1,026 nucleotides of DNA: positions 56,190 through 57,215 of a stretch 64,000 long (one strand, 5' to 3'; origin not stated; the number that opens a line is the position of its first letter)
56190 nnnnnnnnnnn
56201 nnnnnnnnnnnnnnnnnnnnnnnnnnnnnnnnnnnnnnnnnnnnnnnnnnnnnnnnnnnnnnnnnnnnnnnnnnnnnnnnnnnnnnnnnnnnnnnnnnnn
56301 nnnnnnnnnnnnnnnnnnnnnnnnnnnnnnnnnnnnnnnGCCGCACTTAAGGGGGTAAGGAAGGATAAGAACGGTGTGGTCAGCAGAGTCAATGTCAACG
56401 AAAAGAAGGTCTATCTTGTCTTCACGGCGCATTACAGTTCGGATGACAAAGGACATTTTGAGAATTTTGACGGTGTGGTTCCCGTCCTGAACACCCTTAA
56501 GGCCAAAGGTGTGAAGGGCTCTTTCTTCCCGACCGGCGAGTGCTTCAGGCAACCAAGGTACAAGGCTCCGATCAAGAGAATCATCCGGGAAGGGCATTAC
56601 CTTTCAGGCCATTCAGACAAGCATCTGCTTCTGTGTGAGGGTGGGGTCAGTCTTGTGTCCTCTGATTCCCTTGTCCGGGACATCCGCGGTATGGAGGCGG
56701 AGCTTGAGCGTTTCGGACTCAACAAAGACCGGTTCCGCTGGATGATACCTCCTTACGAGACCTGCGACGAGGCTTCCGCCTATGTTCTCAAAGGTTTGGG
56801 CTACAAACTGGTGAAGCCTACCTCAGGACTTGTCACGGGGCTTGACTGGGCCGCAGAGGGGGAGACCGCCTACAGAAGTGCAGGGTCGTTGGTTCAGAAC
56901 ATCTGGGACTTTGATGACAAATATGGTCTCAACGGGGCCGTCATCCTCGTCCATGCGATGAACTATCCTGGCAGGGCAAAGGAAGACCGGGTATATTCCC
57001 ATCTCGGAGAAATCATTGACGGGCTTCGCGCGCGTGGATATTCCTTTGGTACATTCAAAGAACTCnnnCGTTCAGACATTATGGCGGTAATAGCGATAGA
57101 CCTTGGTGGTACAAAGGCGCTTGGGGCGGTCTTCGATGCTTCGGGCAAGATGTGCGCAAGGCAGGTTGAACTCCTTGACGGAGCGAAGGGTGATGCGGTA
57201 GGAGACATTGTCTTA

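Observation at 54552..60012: GH9-CE4 fusion enzyme with ROK kinase, MFS transporter and SIS protein: a deacetylation-first chitobiose/glucosamine catabolic operon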

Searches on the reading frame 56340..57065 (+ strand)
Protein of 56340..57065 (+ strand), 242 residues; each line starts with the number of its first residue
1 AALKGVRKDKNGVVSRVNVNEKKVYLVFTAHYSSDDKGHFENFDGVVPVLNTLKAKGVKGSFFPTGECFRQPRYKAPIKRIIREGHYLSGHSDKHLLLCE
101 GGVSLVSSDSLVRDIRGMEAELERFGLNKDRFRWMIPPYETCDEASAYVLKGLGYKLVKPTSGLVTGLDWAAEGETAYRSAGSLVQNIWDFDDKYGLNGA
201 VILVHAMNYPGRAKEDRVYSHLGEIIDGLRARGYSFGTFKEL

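Call 19: search_solved_structures(query=window:56340-57065:+, max_evalue=1, show_alignments=4)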
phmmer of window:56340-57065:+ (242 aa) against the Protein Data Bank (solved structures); distinct sequences matched with E-value up to 1: 25.
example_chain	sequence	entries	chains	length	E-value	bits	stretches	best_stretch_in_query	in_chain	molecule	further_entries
2j13_A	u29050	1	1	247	8.3e-07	31.6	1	23-240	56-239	POLYSACCHARIDE DEACETYLASE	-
8hfa_A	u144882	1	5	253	2.3e-05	26.9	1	49-160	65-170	NodB homology domain-containing protein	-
1ny1_A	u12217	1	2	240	4.4e-05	26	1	19-236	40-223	Probable polysaccharide deacetylase pdaA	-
1w1a_1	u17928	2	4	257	5.5e-05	25.7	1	19-236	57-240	PROBABLE POLYSACCHARIDE DEACETYLASE PDAA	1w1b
1w17_A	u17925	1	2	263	5.9e-05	25.6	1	19-236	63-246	PROBABLE POLYSACCHARIDE DEACETYLASE PDAA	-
2iw0_A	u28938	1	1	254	0.00016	24.2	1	48-238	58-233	CHITIN DEACETYLASE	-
7bly_A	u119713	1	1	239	0.00019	23.9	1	49-159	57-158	Aspergillus niger contig An12c0130, genomic contig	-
5o6y_A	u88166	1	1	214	0.0052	19.2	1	47-100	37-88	Peptidoglycan N-acetylglucosamine deacetylase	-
4m1b_A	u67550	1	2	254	0.0053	19.2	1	46-161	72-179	Polysaccharide deacetylase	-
5o6y_B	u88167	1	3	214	0.007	18.8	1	47-99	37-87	Peptidoglycan N-acetylglucosamine deacetylase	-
4l1g_A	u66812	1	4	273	0.012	18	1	47-99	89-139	Peptidoglycan N-acetylglucosamine deacetylase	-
5nc9_A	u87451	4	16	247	0.017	17.5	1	46-97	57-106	Peptidoglycan N-acetylglucosamine deacetylase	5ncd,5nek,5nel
5nc6_A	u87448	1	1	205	0.02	17.3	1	47-113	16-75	Peptidoglycan N-acetylglucosamine deacetylase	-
5n1j_A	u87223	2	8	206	0.02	17.3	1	47-113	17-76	Peptidoglycan N-acetylglucosamine deacetylase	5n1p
5nc6_B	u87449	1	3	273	0.024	17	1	46-97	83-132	Peptidoglycan N-acetylglucosamine deacetylase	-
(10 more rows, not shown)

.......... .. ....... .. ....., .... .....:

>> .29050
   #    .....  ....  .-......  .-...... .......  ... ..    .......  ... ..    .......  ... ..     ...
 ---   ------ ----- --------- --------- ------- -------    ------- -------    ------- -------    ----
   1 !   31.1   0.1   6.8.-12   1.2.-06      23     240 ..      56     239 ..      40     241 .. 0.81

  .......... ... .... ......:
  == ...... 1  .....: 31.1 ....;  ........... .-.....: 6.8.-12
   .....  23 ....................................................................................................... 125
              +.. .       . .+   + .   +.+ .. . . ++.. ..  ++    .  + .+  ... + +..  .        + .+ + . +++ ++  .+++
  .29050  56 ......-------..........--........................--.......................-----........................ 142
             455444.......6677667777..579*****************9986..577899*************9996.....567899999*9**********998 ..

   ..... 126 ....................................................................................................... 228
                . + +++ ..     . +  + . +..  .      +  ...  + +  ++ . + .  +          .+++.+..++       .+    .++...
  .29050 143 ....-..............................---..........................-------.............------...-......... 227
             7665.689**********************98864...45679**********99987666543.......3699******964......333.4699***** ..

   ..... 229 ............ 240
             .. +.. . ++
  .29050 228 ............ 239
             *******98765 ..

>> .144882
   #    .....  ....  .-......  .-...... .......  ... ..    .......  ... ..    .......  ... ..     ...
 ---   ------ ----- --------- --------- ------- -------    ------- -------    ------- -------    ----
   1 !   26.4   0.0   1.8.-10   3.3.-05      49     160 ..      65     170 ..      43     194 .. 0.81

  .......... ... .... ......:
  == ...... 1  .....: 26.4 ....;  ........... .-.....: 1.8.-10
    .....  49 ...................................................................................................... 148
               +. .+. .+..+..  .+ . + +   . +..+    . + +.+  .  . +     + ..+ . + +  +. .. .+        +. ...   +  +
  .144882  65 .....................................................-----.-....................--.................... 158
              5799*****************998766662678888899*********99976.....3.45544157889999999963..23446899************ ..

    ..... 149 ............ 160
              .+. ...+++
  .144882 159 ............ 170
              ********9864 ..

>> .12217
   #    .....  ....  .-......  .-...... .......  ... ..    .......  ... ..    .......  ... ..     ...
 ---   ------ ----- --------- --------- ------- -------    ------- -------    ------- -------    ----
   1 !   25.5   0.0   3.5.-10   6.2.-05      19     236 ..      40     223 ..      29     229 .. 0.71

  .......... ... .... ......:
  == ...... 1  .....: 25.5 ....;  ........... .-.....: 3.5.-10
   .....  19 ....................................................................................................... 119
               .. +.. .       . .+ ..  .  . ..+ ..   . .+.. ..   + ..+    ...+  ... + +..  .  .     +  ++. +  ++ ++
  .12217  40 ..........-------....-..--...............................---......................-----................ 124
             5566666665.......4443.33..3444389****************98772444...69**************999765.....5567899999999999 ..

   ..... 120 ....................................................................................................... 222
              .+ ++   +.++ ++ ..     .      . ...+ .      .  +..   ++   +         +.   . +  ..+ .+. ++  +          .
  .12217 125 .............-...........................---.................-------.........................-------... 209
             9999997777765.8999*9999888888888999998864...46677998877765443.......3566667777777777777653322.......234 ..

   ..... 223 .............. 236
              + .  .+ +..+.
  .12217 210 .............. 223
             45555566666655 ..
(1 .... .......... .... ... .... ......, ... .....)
